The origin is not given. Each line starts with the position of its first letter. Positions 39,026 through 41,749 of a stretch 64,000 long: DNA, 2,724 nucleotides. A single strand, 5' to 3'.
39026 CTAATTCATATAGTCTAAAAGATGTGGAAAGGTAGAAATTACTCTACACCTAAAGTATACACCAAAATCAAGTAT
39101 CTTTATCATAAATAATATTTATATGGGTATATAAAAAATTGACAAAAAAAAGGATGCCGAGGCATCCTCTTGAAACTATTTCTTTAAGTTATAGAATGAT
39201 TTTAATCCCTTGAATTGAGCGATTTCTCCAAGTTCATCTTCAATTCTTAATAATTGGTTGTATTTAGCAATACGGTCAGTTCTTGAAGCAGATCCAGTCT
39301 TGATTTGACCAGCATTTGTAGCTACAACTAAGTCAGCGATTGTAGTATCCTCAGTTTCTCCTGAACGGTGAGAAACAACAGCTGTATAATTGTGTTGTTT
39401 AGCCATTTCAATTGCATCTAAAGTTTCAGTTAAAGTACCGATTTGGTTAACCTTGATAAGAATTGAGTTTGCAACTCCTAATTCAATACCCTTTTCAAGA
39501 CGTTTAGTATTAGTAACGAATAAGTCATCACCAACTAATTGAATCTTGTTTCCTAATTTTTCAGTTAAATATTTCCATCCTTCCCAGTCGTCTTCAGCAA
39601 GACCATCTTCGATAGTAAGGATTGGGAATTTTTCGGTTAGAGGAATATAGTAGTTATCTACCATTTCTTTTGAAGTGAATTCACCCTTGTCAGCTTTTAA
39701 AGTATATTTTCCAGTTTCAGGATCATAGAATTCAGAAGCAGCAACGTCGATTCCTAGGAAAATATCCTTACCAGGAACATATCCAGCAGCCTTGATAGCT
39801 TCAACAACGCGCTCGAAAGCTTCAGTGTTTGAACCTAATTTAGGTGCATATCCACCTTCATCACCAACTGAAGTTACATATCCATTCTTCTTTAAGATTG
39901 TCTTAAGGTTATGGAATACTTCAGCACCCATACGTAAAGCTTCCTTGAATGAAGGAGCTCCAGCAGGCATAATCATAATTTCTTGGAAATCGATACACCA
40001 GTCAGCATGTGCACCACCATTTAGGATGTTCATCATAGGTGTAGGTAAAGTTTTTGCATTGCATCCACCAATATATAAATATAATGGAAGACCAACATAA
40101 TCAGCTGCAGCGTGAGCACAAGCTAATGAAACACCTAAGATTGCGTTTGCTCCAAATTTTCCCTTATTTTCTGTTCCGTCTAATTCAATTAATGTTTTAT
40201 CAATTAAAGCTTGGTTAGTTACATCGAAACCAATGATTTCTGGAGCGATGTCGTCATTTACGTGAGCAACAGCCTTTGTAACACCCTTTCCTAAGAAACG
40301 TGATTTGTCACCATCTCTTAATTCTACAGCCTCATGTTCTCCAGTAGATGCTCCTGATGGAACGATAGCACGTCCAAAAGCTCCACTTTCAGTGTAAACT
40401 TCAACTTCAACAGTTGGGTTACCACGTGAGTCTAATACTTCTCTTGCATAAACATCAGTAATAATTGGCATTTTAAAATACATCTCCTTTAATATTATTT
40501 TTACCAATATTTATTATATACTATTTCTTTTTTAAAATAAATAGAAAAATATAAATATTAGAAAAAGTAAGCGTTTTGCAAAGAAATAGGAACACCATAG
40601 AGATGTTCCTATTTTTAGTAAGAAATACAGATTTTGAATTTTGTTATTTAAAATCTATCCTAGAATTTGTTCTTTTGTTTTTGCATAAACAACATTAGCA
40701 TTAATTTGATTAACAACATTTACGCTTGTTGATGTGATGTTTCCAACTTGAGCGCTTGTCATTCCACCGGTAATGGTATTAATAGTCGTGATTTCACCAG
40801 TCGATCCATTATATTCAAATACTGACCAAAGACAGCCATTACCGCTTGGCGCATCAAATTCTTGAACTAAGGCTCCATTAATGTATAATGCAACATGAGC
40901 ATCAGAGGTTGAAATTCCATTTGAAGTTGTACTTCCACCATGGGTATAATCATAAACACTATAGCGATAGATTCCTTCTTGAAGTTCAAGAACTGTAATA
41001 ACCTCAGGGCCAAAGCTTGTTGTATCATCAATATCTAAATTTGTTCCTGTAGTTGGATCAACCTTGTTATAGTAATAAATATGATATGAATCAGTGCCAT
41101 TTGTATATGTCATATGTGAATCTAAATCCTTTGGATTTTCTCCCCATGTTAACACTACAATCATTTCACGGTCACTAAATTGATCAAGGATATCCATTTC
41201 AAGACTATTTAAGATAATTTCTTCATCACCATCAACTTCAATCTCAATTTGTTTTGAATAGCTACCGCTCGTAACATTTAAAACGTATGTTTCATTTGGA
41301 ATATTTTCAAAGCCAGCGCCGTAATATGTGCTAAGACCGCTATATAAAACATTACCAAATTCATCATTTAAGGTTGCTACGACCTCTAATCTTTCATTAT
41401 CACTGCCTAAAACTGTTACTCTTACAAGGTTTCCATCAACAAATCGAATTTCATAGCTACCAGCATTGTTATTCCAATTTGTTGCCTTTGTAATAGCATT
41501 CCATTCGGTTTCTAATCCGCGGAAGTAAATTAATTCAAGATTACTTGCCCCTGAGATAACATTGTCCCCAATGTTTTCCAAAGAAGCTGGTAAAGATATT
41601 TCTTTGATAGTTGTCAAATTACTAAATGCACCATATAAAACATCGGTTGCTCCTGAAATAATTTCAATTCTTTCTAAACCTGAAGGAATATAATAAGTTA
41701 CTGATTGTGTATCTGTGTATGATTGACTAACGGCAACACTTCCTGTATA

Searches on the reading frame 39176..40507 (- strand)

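Call 27: search_protein_families(library=pfam, proteins=[window:39176-40507:-], max_evalue=0.01)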
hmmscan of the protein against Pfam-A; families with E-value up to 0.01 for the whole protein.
window:39176-40507:- (443 aa): 4 families
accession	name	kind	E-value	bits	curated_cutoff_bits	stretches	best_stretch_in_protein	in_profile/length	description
PF00113.28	Enolase_C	-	8.3e-130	432.8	21.5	1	152-439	2-294/296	Enolase, C-terminal TIM barrel domain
PF03952.21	Enolase_N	-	8e-62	207.7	35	1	16-146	1-131/131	Enolase, N-terminal domain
PF13378.12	MR_MLE_C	-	2.8e-05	24.4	29.4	1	291-380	67-154/219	Enolase C-terminal domain-like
PF07476.17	MAAL_C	-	0.0016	18.1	27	1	316-401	134-220/249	Methylaspartate ammonia-lyase C-terminus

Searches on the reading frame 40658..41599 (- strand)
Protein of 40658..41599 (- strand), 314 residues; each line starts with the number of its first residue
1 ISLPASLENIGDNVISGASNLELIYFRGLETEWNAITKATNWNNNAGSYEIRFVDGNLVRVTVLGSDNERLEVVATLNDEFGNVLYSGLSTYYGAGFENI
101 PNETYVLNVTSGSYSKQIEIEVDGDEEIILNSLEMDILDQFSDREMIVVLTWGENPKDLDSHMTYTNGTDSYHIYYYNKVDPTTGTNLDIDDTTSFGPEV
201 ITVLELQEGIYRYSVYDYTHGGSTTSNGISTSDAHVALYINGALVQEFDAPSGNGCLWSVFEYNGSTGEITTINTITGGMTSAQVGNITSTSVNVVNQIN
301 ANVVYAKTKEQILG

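Call 59: find_homologous_proteins(query=window:40658-41599:-, max_evalue=1e-10)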
Query seq(314 aa) (314 aa): 50 proteins with E <= 1e-10 among 1349 candidates.
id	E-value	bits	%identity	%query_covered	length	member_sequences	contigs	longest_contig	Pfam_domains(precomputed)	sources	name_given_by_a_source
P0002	2.2e-117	410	65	91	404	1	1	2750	PF13306.13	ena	-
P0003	3.7e-107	376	63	91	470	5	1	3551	PF13306.13,PF13855.13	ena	-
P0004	1.3e-106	374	64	89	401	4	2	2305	PF13306.13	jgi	-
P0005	6.1e-87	310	63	72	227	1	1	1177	-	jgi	-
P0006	6.0e-29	119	38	69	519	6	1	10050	PF13715.13,PF13620.13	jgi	jgi:hypothetical protein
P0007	1.9e-28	118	46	50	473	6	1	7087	PF00691.26,PF13715.13,PF05359.17,PF17802.8,PF13620.13,PF17210.10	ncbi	-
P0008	5.1e-28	116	40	55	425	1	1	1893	PF13715.13,PF13620.13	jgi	jgi:hypothetical protein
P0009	6.5e-28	116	46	42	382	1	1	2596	PF08400.17,PF13715.13,PF22902.3,PF17802.8,PF13620.13,PF22904.4,PF17210.10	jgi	-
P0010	7.6e-26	109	47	39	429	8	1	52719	PF13715.13,PF13620.13,PF22904.4,PF17210.10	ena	-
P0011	4.3e-25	107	47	43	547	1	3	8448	PF13715.13,PF13620.13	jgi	-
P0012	2.5e-24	104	43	44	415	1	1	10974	PF13715.13,PF13620.13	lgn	-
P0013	1.6e-23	102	39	42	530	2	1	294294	PF13715.13,PF25020.2,PF10577.16,PF13620.13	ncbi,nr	ncbi:MAG: carboxypeptidase regulatory-like domain-containing protein [Trueperaceae bacterium]|nr:car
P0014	3.4e-23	100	37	58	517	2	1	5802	PF13715.13,PF13620.13,PF22904.4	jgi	-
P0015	2.4e-21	94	43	47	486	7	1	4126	PF13715.13,PF13620.13,PF22904.4,PF17210.10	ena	-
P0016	2.3e-20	91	39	46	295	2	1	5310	PF13620.13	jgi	jgi:hypothetical protein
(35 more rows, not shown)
